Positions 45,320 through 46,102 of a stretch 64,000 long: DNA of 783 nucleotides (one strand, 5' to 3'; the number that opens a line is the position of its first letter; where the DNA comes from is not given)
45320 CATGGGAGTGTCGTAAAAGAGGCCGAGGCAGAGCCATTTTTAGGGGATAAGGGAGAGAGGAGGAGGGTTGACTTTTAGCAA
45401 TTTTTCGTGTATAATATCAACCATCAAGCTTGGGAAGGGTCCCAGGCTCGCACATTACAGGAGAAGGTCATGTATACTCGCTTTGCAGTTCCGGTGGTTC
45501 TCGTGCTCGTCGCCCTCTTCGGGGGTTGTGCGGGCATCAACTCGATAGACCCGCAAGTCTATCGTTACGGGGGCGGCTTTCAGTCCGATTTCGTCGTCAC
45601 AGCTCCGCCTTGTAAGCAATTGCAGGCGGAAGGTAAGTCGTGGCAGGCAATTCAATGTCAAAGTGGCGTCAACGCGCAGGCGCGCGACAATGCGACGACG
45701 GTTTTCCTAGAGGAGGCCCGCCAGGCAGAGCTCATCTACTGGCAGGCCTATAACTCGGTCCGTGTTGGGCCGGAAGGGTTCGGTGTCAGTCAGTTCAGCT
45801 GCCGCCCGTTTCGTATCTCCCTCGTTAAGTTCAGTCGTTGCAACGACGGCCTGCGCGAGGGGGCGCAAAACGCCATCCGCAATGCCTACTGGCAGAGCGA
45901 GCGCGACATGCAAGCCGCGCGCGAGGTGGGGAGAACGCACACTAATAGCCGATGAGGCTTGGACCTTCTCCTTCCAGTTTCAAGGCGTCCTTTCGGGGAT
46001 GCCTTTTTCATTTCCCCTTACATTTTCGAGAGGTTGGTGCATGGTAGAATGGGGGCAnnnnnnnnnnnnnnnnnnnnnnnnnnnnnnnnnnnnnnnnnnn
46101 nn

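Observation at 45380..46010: Cassette D: lipoprotein gene driven by a textbook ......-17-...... promoter next to pilB/tsaE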

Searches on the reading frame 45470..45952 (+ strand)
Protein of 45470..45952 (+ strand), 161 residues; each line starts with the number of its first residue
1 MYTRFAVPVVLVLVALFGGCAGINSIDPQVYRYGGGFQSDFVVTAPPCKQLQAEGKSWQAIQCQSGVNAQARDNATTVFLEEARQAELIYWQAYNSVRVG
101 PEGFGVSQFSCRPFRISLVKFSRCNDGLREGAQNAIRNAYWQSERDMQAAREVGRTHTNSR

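Call 10: search_protein_families(library=pfam, proteins=[window:45470-45952:+], max_evalue=0.1)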
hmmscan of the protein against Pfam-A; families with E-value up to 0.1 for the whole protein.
window:45470-45952:+ (161 aa): 0 families

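Call 14: find_homologous_proteins(query=window:45470-45952:+, max_evalue=0.01)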
Query window:45470-45952:+ (161 aa): 3 proteins with E <= 0.01 among 45 candidates.
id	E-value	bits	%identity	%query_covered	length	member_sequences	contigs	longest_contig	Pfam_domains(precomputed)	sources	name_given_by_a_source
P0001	1.1e-95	335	92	100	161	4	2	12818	-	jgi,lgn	jgi:hypothetical protein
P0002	3.1e-76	272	72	100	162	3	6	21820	-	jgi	jgi:hypothetical protein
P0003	1.4e-36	144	74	55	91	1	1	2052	-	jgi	jgi:hypothetical protein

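Call 15: find_encoding_contigs(protein=window:45470-45952:+, flank=10000)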
Protein window:45470-45952:+ (161 aa): 9 contigs read that carry it; 6 places shown.
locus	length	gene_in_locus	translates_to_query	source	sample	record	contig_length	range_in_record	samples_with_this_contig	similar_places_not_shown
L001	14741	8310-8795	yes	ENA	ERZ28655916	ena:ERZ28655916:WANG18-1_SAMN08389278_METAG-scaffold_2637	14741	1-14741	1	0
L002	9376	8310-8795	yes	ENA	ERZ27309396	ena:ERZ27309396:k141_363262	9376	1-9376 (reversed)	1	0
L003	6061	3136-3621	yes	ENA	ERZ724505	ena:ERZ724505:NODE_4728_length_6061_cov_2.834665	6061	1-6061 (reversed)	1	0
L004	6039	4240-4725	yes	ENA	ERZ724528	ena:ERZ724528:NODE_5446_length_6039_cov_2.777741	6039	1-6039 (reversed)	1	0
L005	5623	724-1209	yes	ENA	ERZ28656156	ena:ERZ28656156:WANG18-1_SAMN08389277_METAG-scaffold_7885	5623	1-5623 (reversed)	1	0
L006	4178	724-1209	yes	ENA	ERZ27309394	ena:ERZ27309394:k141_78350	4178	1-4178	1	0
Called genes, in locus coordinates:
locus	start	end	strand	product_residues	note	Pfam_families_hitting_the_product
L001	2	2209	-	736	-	?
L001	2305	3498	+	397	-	PF00579:tRNA-synt_1b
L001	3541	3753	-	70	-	-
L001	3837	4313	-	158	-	PF02075:RuvC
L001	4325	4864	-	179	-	PF20772:TACO1_YebC_N, PF01709:Transcrip_reg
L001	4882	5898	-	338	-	PF00910:RNA_helicase (faint), PF06068:TIP49 (weak), PF05496:RuvB_N, PF01078:Mg_chelatase (faint), PF07728:AAA_5 (weak), PF00004:AAA, PF17864:AAA_lid_4, PF05491:WHD_RuvB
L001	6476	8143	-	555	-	PF05157:MshEN, PF00437:T2SSE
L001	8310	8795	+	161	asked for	-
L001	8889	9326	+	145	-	PF02367:TsaE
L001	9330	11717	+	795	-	PF02739:5_3_exonuc_N, PF01367:5_3_exonuc, PF00476:DNA_pol_A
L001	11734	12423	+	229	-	-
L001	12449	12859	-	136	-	-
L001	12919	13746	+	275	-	PF13387:Lnb_N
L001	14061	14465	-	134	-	PF07681:DoxX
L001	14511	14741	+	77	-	?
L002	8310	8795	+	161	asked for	-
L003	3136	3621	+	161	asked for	-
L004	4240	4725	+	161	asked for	-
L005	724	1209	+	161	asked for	-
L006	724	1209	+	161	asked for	-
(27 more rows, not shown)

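Call 16: find_encoding_contigs(protein=P0001, flank=10000)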
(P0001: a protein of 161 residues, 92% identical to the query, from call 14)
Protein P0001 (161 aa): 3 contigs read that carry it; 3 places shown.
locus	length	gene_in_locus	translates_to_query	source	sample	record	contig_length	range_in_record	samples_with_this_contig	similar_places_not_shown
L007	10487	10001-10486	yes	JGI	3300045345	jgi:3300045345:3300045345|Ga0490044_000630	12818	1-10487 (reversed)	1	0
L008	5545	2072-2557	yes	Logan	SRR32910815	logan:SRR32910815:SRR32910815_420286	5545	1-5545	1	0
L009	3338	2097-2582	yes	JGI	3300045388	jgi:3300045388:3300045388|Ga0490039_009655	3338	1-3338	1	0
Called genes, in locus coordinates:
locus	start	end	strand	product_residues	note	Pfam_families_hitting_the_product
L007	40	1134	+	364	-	PF00712:DNA_pol3_beta, PF02767:DNA_pol3_beta_2, PF02768:DNA_pol3_beta_3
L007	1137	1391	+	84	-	-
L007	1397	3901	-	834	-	PF00912:Transgly, PF00905:Transpeptidase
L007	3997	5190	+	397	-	PF00579:tRNA-synt_1b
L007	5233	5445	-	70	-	-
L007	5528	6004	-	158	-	PF02075:RuvC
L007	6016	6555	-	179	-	PF20772:TACO1_YebC_N, PF01709:Transcrip_reg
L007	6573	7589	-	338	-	PF00910:RNA_helicase (faint), PF06068:TIP49 (weak), PF05496:RuvB_N, PF01078:Mg_chelatase (faint), PF07728:AAA_5 (weak), PF00004:AAA, PF17864:AAA_lid_4, PF05491:WHD_RuvB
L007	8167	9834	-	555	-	PF05157:MshEN, PF00437:T2SSE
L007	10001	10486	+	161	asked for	?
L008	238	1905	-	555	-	PF05157:MshEN, PF00437:T2SSE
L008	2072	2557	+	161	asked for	-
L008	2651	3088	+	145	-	PF02367:TsaE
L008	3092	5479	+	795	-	PF02739:5_3_exonuc_N, PF01367:5_3_exonuc, PF00476:DNA_pol_A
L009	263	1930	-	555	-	PF05157:MshEN, PF00437:T2SSE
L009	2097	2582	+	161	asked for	-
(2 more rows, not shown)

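Call 17: find_encoding_contigs(protein=P0002, flank=10000)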
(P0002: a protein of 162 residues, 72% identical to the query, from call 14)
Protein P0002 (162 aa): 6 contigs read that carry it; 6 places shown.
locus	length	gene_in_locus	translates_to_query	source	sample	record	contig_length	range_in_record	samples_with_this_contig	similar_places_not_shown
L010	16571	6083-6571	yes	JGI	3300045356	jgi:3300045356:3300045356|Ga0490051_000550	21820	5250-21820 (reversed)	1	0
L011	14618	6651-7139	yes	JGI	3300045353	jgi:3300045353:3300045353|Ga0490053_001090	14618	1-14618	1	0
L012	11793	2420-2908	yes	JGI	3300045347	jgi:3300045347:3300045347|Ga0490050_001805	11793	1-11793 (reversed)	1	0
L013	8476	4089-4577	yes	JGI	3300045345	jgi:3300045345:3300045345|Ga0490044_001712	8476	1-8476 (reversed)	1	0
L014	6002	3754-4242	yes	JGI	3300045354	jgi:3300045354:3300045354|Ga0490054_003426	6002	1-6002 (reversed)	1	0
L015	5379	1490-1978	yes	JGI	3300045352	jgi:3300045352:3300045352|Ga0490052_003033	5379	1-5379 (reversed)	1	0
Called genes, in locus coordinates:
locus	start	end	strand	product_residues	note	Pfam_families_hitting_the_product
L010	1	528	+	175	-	?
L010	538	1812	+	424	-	-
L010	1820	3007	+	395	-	-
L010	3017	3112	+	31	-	-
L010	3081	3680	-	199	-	PF00910:RNA_helicase (faint), PF06068:TIP49 (weak), PF05496:RuvB_N, PF01078:Mg_chelatase (faint), PF00004:AAA, PF07728:AAA_5 (weak)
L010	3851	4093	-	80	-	-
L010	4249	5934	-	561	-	PF05157:MshEN, PF00437:T2SSE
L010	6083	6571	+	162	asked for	-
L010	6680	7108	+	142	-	PF02367:TsaE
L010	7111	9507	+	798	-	PF02739:5_3_exonuc_N, PF01367:5_3_exonuc, PF00476:DNA_pol_A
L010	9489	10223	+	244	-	PF21694:DNA_pol3_delta_C (faint)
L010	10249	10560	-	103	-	-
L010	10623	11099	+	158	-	-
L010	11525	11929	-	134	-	PF07681:DoxX (weak)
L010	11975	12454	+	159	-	PF00588:SpoU_methylase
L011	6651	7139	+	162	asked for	-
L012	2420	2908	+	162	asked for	-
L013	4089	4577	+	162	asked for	-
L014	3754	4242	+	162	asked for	-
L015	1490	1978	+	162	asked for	-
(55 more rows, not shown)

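Call 18: find_encoding_contigs(protein=P0003, flank=10000)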
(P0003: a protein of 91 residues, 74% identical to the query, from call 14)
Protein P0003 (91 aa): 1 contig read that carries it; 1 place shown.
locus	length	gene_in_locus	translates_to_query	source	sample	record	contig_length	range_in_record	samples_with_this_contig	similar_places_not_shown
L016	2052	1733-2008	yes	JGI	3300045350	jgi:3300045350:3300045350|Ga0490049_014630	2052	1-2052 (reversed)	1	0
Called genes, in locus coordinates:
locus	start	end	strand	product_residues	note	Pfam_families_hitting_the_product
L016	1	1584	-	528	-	?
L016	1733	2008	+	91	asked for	-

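Call 31: search_protein_representatives(alignment_id=A2)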
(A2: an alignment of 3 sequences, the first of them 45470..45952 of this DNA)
Query: 3 sequences, 161 profile positions. Proteins with E-value up to 0.001 (for the whole library): 8; up to 1e-10: 2; up to 1e-30: 1. The best 8 are listed.
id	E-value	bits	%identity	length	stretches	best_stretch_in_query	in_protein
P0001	1.1e-101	353.6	-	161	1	1-161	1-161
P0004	5.5e-30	120.7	-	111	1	103-161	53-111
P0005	3.8e-07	46.4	-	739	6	93-137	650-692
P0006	5.8e-05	39.3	-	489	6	94-136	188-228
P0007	8.2e-05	38.8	-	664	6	93-130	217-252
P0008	1.5e-04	37.9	-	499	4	94-137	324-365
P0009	3.1e-04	36.9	-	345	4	100-127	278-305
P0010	6.6e-04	35.9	-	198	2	19-73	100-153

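Call 33: predict_structure(alignment_id=A2)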
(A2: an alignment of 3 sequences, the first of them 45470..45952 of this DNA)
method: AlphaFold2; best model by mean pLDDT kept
length: 161 residues; sequences in the alignment: 3
mean_pLDDT: 61.6   pTM: 0.46
mean pLDDT of the five models: 61.6, 40.9, 37.8, 37.3, 36.8
residues with pLDDT >= 90: 3; 70-90: 66; 50-70: 36; < 50: 56
segments of 3 or more residues with pLDDT < 50: 1-8, 10-46, 60-62, 64-68
pLDDT, mean of each block of 10 residues (from residue 1): 46 40 31 31 42 52 49 59 83 81 65 80 85 83 83 75 52
secondary structure, 60 per line:
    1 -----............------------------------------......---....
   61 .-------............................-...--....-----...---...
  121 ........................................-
elements in order: H6-17 H48-53 H57-61 H69-96 E98-100 E103-106 H118-160

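Call 36: find_homologous_proteins(query=A3, max_evalue=0.01)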
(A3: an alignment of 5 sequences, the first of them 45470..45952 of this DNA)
Query A3 (5 sequences) (161 aa, profile of the alignment): 6 proteins with E <= 0.01 among 4636 candidates.
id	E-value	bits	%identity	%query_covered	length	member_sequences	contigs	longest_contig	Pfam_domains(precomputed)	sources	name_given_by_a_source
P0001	3.7e-79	282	92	100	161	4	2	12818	-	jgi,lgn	jgi:hypothetical protein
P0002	5.6e-77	275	72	100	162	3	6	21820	-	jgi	jgi:hypothetical protein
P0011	9.2e-60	219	31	97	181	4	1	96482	-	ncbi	ncbi:MAG: hypothetical protein AAB513_02000 [Patescibacteria group bacterium]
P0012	3.1e-42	162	26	17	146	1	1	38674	-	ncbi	-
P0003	1.7e-36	143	74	55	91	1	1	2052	-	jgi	jgi:hypothetical protein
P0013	5.8e-20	90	33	19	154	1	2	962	-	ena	-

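Call 38: search_protein_families(library=ncbifam, proteins=[window:45470-45952:+], max_evalue=1)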
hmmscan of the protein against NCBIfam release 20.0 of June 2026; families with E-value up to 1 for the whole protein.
window:45470-45952:+ (161 aa): 0 families

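Call 39: search_protein_families(library=phrogs, proteins=[window:45470-45952:+], max_evalue=1)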
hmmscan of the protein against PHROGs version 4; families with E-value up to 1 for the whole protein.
window:45470-45952:+ (161 aa): 0 families

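Call 41: search_solved_structures(query=A4, max_evalue=10)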
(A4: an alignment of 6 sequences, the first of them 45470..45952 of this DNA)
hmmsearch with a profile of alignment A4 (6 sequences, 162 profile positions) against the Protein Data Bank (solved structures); distinct sequences matched with E-value up to 10: 2.
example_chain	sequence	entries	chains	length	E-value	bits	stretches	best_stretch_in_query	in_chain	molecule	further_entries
6vbu_7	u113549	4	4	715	0.53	13.4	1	8-93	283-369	Bardet-Biedl syndrome 7 protein homolog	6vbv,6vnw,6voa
6xr2_A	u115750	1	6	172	0.55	13.3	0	69-96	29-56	dTor_3x57R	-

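Call 42: search_protein_families(library=padloc, proteins=[window:45470-45952:+], max_evalue=1)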
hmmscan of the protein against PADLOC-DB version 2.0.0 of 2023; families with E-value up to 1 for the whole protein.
window:45470-45952:+ (161 aa): 0 families

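Call 45: predict_structure(alignment_id=A4)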
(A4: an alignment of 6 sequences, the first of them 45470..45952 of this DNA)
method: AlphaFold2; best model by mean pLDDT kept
length: 161 residues; sequences in the alignment: 6
mean_pLDDT: 76.0   pTM: 0.55
mean pLDDT of the five models: 76.0, 74.2, 73.8, 70.9, 64.6
residues with pLDDT >= 90: 37; 70-90: 78; 50-70: 23; < 50: 23
segments of 3 or more residues with pLDDT < 50: 1-3, 18-35
pLDDT, mean of each block of 10 residues (from residue 1): 51 50 42 51 81 84 80 78 91 92 84 89 93 90 89 72 45
secondary structure, 60 per line:
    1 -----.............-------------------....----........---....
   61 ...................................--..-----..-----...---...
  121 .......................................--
elements in order: H6-18 H38-41 H46-53 H57-95 H118-159

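Call 75: fold_search(model_id=the predicted structure, library=viral)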
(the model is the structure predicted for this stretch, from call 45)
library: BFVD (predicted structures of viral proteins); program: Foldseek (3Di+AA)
matches with E <= 10: 21; with E <= 0.001: 0
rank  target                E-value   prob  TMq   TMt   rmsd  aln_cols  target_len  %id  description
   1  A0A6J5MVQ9            1.1e+00  0.12  0.26  0.30  23.1       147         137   18  Uncharacterized protein [uncultured Caudovirales phage]
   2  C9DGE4                2.0e+00  0.06  0.16  0.18  19.1       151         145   15  Uncharacterized protein [Delftia phage PhiW-14]
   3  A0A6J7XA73            2.4e+00  0.04  0.16  0.16  23.8       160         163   14  Uncharacterized protein [uncultured Caudovirales phage]
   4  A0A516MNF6            2.8e+00  0.06  0.23  0.06  15.4       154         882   15  (no name in the UniProt tables at hand)
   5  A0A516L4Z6            4.1e+00  0.09  0.28  0.28  23.0       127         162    8  (no name in the UniProt tables at hand)
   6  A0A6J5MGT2            4.1e+00  0.01  0.12  0.13  17.8       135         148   17  Sm_term_P27, putative phage terminase, small subunit, P27 family [uncultured Caudovirales phage]
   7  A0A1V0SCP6            4.3e+00  0.06  0.18  0.20  10.6        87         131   20  Uncharacterized protein [Indivirus ILV1]
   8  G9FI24                5.5e+00  0.06  0.24  0.18  24.1       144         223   10  (no name in the UniProt tables at hand)
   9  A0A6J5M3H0            5.9e+00  0.05  0.18  0.06   9.6       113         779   12  Uncharacterized protein [uncultured Caudovirales phage]
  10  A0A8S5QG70            5.9e+00  0.03  0.18  0.21  22.6       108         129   15  Avd-like protein [Caudovirales sp. ctqPn17]
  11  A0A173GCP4            6.2e+00  0.06  0.28  0.18  10.9       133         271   15  Capsid and scaffold protein [Pseudomonas phage VSW-3]
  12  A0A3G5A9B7            7.0e+00  0.03  0.23  0.22  22.1       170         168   11  Uncharacterized protein [Hyperionvirus sp.]
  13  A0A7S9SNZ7            7.0e+00  0.02  0.21  0.23  22.8       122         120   11  (no name in the UniProt tables at hand)
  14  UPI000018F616         7.5e+00  0.08  0.25  0.45  13.8        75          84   11  (no name look-up for this kind of identifier)
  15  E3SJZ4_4              7.5e+00  0.03  0.19  0.04  12.8       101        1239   12  Structural protein [Synechococcus phage S-ShM2]
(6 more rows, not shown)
